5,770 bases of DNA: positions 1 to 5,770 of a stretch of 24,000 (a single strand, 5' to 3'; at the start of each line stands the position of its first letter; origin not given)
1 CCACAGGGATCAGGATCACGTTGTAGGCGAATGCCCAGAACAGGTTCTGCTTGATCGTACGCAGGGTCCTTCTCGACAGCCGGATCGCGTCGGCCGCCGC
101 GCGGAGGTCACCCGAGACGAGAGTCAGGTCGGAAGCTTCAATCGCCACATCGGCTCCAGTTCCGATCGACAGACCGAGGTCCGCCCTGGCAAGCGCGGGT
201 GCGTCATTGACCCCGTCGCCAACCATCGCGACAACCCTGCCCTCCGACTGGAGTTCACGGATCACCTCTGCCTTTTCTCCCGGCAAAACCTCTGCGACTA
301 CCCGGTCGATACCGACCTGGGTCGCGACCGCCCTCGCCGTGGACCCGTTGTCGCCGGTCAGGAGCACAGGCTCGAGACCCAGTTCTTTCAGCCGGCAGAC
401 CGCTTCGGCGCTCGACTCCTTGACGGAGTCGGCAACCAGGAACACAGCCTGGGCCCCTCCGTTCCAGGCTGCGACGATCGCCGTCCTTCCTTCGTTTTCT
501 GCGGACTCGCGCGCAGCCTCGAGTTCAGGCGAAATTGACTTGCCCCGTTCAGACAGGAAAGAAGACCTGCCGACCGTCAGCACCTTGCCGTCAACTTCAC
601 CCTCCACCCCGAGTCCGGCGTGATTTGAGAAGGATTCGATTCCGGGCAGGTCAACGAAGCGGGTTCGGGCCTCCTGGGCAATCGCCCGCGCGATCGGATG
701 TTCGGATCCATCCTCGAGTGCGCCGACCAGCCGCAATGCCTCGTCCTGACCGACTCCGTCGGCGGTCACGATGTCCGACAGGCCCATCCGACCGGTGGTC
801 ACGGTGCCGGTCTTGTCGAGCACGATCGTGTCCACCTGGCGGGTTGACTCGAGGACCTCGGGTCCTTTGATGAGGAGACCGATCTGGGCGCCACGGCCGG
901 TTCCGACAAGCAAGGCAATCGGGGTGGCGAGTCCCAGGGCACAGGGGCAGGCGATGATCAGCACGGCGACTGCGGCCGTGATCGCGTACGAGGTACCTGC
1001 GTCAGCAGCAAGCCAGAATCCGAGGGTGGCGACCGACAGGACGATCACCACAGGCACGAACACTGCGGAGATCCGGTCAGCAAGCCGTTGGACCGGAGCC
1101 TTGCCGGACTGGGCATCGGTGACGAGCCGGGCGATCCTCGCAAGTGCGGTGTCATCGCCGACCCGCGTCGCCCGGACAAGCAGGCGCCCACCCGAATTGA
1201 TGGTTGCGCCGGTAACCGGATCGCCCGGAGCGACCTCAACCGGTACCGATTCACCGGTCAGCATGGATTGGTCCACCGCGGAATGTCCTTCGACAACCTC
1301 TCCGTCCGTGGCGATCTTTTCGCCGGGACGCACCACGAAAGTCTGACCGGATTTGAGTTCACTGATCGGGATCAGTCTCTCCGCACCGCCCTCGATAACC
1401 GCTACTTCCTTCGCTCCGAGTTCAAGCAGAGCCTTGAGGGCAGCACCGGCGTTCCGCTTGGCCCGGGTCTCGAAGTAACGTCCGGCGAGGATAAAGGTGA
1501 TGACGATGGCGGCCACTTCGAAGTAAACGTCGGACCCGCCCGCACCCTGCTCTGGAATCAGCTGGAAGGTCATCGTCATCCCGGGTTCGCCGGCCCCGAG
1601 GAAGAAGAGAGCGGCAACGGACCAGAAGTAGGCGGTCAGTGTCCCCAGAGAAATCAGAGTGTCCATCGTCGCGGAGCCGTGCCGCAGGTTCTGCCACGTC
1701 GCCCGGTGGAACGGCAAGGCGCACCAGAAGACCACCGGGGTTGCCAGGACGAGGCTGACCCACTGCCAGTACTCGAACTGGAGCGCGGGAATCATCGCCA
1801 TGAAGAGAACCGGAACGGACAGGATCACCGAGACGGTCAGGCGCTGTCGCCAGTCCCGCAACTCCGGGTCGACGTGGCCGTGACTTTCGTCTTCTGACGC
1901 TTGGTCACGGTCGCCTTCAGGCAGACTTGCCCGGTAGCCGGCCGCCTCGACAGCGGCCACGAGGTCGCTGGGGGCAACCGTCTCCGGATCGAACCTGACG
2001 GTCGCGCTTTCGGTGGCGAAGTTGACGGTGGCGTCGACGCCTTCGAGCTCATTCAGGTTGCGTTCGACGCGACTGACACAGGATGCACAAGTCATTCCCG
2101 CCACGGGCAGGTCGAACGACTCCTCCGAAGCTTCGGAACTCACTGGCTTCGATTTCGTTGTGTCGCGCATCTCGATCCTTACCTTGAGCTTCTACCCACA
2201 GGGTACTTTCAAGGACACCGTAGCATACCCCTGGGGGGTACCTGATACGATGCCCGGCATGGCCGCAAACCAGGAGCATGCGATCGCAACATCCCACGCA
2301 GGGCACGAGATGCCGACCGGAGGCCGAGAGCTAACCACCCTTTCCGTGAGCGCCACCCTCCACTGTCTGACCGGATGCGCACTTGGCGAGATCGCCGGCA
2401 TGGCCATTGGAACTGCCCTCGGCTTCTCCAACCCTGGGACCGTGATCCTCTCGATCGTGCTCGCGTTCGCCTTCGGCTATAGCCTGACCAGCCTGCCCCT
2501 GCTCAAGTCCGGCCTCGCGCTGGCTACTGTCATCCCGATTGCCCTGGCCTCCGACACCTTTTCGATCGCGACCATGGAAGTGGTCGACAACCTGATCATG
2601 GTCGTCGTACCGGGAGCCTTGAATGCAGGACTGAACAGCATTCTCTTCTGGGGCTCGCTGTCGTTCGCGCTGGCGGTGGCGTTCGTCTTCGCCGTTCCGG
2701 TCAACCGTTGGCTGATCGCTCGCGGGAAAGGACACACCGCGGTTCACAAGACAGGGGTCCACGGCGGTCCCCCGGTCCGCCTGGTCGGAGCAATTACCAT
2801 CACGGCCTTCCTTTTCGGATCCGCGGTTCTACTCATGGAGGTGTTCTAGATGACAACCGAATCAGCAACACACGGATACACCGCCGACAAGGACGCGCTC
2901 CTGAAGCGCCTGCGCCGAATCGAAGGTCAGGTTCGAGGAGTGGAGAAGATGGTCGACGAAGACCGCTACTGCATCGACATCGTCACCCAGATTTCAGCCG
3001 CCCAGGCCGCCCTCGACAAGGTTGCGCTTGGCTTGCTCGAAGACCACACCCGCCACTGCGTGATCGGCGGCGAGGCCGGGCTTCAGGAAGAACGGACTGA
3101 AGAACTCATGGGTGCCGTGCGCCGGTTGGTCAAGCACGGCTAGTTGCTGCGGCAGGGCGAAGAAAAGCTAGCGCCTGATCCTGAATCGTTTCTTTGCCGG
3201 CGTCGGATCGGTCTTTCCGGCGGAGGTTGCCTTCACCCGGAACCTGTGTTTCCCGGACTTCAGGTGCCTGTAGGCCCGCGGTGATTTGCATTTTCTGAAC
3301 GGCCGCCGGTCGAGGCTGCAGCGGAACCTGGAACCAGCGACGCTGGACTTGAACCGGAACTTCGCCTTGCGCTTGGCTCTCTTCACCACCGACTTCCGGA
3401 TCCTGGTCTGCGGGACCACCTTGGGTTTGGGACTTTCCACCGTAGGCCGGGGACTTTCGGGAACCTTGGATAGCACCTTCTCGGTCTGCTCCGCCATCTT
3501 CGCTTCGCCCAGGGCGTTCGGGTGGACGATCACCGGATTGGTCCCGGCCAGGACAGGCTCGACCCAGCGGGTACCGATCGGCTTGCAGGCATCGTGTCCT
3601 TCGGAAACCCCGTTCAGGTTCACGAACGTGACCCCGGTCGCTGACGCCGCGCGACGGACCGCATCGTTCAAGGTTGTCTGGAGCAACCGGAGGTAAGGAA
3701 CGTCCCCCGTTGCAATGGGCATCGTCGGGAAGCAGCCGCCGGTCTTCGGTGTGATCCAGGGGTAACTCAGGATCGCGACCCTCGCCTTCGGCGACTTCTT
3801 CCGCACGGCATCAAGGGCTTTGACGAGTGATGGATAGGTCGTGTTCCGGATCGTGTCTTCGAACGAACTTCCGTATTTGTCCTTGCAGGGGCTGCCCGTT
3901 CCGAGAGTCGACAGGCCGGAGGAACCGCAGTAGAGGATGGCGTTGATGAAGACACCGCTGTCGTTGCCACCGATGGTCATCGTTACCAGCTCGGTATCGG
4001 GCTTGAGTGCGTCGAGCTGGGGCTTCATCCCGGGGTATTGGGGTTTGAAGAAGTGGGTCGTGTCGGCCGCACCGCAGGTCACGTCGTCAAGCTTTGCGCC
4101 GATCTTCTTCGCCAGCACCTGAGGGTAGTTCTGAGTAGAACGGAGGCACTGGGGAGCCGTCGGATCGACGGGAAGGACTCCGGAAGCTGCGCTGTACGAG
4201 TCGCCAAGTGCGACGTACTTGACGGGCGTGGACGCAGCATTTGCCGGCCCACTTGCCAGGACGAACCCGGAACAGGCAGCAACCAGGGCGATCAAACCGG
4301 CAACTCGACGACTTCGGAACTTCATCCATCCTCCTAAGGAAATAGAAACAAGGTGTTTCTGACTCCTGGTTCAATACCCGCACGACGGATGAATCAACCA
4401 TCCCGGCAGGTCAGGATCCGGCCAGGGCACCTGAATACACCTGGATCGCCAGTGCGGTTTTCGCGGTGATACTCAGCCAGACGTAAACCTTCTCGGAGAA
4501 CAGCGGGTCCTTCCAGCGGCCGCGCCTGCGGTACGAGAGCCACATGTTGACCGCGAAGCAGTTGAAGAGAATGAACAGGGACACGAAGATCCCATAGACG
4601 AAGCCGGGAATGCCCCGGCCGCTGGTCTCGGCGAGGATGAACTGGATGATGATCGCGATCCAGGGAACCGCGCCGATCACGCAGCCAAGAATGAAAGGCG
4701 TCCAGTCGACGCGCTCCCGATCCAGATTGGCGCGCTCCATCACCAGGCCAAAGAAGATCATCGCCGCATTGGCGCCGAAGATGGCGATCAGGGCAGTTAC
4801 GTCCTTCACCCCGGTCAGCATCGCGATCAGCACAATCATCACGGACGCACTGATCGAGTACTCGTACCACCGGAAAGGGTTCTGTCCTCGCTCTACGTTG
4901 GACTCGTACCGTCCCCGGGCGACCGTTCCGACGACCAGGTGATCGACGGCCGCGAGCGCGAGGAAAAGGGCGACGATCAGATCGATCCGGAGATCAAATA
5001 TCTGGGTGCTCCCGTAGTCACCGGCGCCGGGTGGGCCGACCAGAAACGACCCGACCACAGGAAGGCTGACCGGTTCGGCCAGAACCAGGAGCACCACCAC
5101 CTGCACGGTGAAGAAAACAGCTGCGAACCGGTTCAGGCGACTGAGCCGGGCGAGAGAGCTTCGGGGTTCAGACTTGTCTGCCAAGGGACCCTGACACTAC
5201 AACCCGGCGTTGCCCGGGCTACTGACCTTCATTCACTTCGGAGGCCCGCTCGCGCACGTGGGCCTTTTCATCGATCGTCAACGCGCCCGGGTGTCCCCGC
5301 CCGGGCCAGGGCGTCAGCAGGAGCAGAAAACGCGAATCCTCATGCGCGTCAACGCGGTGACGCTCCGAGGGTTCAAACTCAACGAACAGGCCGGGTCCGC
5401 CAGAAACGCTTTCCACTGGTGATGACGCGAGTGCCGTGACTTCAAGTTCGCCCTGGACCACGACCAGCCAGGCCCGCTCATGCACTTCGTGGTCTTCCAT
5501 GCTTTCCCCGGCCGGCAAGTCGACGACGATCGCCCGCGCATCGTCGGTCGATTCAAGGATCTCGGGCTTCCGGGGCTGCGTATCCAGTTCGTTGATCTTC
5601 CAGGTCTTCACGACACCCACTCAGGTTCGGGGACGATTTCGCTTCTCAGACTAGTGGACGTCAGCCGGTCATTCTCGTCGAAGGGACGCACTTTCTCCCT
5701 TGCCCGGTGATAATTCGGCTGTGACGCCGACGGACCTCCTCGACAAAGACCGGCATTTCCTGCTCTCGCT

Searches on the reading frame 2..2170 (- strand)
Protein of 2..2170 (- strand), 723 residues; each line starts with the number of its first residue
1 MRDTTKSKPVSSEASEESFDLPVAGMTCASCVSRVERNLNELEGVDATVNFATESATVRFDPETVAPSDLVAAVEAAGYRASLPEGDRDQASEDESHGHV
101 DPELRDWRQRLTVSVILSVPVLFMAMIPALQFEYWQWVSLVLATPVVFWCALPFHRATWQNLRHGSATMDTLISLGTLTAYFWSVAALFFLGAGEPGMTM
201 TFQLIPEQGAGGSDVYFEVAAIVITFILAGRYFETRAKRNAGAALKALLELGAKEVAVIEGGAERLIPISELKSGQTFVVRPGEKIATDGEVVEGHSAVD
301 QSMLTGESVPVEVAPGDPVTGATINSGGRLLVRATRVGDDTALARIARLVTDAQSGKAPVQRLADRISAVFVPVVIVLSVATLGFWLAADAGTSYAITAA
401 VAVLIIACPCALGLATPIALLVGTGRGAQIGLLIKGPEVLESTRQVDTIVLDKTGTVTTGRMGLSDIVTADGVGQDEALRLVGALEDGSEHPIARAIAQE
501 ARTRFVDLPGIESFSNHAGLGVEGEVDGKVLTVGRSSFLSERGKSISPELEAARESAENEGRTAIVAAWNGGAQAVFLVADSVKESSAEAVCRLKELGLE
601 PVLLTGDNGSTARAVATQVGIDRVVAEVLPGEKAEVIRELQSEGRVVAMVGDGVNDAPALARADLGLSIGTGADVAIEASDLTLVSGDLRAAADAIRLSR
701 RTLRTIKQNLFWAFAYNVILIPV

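Call 32: search_protein_families(library=pfam, proteins=[window:2-2170:-], max_evalue=0.0001)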
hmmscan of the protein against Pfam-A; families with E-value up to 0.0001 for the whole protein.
window:2-2170:- (723 aa): 3 families
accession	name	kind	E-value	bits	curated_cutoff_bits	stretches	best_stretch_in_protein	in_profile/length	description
PF00122.25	E1-E2_ATPase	-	2.9e-54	183.8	28.1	1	251-428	2-179/181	E1-E2 ATPase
PF00702.32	Hydrolase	-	1.9e-32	113.7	26.4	1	446-664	1-191/191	haloacid dehalogenase-like hydrolase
PF00403.32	HMA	-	1.8e-17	63.9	24.8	1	22-79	3-61/62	Heavy-metal-associated domain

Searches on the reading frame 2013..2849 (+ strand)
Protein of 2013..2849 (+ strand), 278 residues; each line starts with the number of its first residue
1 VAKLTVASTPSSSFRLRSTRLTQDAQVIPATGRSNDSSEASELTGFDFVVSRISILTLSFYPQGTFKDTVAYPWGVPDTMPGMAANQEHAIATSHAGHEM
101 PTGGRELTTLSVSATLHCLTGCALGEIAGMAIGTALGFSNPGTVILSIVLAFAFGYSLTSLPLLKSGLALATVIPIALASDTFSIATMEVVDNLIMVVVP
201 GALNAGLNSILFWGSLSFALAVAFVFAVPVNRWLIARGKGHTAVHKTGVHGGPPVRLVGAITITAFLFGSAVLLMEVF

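Call 32: search_protein_families(library=pfam, proteins=[window:2013-2849:+], max_evalue=0.0001)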
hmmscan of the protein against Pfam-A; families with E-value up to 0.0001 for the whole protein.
window:2013-2849:+ (278 aa): 1 family
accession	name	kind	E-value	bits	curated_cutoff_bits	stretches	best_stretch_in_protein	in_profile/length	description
PF14342.11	DUF4396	-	2e-38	132.4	27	1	112-240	6-141/141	Domain of unknown function (DUF4396)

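Call 34: search_protein_families(library=ncbifam, proteins=[window:2013-2849:+], max_evalue=0.00001)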
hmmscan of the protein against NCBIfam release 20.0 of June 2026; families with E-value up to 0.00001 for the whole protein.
window:2013-2849:+ (278 aa): 0 families

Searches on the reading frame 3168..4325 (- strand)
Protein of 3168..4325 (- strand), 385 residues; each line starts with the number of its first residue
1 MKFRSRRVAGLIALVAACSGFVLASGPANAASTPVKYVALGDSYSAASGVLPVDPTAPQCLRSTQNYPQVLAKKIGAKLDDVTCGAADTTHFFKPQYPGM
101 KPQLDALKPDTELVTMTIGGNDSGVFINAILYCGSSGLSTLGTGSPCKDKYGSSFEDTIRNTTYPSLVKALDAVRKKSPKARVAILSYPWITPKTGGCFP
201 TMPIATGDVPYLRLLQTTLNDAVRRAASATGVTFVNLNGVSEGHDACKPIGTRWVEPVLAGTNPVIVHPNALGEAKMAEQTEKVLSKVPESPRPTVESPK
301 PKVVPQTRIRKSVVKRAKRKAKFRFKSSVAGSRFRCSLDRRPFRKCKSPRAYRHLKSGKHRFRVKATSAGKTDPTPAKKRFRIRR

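Call 32: search_protein_families(library=pfam, proteins=[window:3168-4325:-], max_evalue=0.0001)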
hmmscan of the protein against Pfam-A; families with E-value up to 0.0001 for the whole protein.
window:3168-4325:- (385 aa): 2 families
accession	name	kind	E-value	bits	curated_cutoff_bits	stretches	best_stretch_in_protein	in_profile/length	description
PF13472.12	Lipase_GDSL_2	-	7.9e-22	79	32.9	1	39-275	1-177/178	GDSL-like Lipase/Acylhydrolase family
PF00657.28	Lipase_GDSL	-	4.8e-07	30.6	23.6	1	37-280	1-207/208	GDSL-like Lipase/Acylhydrolase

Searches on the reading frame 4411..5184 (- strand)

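Call 32: search_protein_families(library=pfam, proteins=[window:4411-5184:-], max_evalue=0.0001)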
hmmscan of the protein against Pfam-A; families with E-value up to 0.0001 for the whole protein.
window:4411-5184:- (257 aa): 1 family
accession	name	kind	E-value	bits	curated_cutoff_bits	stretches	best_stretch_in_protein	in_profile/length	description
PF18761.7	Heliorhodopsin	-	1.8e-87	293.2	26.7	1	14-254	1-242/242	Heliorhodopsin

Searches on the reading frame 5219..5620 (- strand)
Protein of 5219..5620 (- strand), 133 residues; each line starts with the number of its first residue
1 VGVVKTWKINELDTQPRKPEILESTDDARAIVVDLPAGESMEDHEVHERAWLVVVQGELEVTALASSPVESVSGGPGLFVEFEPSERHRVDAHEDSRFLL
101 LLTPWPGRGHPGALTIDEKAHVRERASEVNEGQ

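Call 32: search_protein_families(library=pfam, proteins=[window:5219-5620:-], max_evalue=0.0001)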
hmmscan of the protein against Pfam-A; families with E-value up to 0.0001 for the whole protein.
window:5219-5620:- (133 aa): 1 family
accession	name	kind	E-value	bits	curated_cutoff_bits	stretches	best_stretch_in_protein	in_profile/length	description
PF07883.17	Cupin_2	-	3.9e-06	26.9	27.2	1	32-101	2-67/70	Cupin domain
